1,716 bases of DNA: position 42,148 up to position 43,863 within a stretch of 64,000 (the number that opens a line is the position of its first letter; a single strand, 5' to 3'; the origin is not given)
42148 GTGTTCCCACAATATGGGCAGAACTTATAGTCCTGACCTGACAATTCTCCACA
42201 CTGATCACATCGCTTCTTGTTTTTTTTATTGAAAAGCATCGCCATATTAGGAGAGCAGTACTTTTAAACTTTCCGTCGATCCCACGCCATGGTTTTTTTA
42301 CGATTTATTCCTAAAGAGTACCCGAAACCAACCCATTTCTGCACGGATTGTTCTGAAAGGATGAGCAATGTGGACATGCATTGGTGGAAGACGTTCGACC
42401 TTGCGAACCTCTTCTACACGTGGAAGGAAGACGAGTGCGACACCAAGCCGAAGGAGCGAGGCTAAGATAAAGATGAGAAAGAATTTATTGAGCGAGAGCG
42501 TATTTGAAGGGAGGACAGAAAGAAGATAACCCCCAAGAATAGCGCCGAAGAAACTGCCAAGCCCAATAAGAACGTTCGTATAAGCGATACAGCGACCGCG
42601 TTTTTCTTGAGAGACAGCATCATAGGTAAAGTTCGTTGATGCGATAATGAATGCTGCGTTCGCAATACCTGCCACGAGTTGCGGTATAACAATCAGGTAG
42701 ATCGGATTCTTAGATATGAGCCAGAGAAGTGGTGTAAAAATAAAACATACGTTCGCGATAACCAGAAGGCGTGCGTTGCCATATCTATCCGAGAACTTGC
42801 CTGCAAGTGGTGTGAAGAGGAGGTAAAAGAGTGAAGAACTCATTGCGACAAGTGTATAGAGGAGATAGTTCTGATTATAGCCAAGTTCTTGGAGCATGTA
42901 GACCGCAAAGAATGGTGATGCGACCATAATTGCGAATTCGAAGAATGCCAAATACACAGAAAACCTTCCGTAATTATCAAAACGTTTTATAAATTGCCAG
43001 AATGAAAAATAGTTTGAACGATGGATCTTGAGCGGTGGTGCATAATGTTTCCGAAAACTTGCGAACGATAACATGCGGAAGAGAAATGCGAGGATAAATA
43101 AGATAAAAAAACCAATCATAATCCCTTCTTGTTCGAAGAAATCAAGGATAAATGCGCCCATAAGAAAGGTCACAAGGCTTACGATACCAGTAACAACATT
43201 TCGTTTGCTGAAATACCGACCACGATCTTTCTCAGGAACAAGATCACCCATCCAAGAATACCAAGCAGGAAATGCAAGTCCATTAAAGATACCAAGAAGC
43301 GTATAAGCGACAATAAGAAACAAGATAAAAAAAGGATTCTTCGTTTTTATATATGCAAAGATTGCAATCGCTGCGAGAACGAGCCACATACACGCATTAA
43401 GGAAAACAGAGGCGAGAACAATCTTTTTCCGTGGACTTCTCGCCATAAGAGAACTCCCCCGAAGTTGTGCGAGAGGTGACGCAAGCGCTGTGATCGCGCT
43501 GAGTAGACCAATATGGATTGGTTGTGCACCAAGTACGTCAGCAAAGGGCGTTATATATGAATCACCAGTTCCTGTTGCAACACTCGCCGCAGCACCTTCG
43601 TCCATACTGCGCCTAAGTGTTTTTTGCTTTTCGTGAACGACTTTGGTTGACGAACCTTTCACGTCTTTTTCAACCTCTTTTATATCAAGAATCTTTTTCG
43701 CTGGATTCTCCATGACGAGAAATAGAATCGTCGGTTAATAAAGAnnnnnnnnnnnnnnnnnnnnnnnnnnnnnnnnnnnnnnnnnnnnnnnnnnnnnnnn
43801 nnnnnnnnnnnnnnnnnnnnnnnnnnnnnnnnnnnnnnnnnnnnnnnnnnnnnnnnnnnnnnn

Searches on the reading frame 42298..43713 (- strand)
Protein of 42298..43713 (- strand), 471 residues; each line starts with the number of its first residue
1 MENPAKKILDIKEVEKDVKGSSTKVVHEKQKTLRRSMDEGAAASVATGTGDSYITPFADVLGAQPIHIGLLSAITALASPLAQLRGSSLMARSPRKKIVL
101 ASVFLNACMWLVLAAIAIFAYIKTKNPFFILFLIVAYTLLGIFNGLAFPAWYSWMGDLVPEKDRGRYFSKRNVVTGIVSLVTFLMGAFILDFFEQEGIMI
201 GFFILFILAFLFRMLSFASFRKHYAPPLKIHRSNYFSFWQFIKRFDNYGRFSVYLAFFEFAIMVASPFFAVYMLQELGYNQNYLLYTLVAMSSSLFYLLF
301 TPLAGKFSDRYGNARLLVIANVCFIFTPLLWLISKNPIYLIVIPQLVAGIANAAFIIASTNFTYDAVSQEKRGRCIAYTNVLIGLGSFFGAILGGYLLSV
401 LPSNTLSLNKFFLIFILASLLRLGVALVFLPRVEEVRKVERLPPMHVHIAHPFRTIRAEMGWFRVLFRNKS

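Call 49: search_protein_families(library=pfam, proteins=[window:42298-43713:-], max_evalue=0.001)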
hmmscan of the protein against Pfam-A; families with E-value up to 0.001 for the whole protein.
window:42298-43713:- (471 aa): 4 families
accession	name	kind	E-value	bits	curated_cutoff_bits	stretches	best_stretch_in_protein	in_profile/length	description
PF07690.21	MFS_1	-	1e-39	136.9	33.4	2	256-441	6-183/347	Major Facilitator Superfamily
PF12832.13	MFS_1_like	-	2.6e-12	46.9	25.2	1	53-398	21-362/373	MFS_1 like family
PF00083.30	Sugar_tr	-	1.8e-08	34.1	22.3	1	303-424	65-187/452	Sugar (and other) transporter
PF03137.26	OATP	-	6.8e-06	25.1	25.8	1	336-400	131-195/545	Organic Anion Transporter Polypeptide (OATP) family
